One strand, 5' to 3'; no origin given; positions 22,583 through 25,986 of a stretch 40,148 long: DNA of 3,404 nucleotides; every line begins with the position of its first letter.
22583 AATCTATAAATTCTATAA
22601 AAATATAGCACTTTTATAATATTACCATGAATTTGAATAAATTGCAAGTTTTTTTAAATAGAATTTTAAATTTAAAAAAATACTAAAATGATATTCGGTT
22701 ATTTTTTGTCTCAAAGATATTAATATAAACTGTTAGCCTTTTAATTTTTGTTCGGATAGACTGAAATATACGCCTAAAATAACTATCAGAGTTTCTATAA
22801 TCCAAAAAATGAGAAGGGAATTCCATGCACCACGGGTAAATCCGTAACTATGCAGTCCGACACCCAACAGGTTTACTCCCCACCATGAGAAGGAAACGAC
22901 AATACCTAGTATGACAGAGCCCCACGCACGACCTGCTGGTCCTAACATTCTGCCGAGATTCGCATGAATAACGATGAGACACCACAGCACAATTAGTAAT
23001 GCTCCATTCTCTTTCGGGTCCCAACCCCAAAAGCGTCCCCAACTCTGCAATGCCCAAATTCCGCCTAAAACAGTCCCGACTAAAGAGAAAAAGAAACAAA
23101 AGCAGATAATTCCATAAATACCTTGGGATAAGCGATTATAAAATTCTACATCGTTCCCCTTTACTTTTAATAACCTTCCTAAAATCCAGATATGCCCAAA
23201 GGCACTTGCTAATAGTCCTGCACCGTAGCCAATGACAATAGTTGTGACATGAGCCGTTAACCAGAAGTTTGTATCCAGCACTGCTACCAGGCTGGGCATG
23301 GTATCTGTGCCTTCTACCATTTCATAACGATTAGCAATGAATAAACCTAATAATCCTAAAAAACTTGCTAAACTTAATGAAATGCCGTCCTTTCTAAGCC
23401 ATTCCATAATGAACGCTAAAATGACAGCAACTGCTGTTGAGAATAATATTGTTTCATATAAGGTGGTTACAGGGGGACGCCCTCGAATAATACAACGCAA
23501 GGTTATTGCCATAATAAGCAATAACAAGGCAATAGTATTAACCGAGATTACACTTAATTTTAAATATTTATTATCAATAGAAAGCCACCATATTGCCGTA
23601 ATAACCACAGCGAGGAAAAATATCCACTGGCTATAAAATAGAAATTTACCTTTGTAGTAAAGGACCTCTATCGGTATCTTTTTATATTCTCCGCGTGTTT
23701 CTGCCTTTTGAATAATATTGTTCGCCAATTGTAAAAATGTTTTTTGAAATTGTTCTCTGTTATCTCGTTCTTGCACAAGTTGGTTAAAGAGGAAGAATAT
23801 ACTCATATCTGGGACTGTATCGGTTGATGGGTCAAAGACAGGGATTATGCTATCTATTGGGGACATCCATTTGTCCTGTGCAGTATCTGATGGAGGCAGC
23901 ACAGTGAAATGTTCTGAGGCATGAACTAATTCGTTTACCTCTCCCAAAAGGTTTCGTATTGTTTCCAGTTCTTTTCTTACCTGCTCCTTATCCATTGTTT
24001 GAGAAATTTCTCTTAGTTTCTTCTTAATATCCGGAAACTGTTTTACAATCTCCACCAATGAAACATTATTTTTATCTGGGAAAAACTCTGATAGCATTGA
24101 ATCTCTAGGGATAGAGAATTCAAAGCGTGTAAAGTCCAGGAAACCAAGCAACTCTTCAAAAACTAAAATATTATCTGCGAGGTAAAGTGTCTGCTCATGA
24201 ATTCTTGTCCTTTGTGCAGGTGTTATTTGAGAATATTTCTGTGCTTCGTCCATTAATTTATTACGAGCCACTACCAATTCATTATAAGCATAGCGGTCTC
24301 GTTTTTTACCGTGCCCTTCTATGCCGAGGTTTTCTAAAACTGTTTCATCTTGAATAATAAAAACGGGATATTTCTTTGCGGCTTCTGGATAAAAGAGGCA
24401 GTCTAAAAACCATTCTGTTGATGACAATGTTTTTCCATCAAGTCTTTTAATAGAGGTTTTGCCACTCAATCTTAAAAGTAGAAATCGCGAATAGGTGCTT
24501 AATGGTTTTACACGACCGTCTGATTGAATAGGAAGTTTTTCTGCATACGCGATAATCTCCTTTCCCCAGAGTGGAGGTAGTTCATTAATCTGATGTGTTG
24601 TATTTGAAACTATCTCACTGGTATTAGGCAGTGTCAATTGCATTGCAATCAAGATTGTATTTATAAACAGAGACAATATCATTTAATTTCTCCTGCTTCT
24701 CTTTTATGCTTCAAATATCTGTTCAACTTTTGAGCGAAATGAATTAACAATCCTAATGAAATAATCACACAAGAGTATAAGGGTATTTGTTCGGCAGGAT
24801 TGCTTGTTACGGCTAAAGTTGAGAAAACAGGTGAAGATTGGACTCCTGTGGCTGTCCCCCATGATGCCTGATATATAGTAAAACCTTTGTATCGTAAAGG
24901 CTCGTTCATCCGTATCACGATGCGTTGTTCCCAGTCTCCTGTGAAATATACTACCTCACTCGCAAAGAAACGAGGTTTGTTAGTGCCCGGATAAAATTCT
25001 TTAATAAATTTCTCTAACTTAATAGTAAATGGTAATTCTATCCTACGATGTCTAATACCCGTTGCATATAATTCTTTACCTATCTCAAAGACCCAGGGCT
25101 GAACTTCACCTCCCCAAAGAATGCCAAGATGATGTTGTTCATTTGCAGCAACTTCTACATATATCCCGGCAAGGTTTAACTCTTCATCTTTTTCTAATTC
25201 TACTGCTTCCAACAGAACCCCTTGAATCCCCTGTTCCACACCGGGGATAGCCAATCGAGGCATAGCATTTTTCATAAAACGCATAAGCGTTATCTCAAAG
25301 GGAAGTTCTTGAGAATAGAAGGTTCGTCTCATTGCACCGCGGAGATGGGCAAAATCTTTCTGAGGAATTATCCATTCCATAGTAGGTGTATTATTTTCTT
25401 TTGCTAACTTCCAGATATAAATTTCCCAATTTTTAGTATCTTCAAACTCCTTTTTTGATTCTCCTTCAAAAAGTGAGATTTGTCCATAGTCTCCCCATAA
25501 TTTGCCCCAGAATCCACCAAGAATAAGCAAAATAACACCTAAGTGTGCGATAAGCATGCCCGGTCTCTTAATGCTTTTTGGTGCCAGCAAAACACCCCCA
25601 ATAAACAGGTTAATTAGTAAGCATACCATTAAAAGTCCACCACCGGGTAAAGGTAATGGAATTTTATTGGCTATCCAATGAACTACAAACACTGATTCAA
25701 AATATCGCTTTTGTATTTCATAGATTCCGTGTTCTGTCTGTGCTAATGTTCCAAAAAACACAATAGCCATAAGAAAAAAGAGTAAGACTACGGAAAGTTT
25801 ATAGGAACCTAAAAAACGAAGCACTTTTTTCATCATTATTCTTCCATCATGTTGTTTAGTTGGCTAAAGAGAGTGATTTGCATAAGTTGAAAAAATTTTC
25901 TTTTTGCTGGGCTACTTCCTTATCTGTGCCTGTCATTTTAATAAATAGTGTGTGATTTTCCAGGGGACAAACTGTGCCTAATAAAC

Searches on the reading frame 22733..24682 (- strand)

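Call 50: search_protein_families(library=pfam, proteins=[window:22733-24682:-], max_evalue=0.00001)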
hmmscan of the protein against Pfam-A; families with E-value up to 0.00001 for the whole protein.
window:22733-24682:- (649 aa): 1 family
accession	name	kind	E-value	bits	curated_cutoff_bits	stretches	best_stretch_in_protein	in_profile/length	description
PF01578.25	Cytochrom_C_asm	-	2.2e-17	63.8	29.9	1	407-611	3-212/212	Cytochrome C assembly protein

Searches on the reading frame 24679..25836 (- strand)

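Call 50: search_protein_families(library=pfam, proteins=[window:24679-25836:-], max_evalue=0.00001)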
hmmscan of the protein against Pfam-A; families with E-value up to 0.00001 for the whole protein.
window:24679-25836:- (385 aa): 1 family
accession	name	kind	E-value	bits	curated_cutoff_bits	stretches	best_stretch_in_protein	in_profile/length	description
PF05140.19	ResB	-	1.4e-23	83.9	24.6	1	266-330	203-269/486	ResB-like family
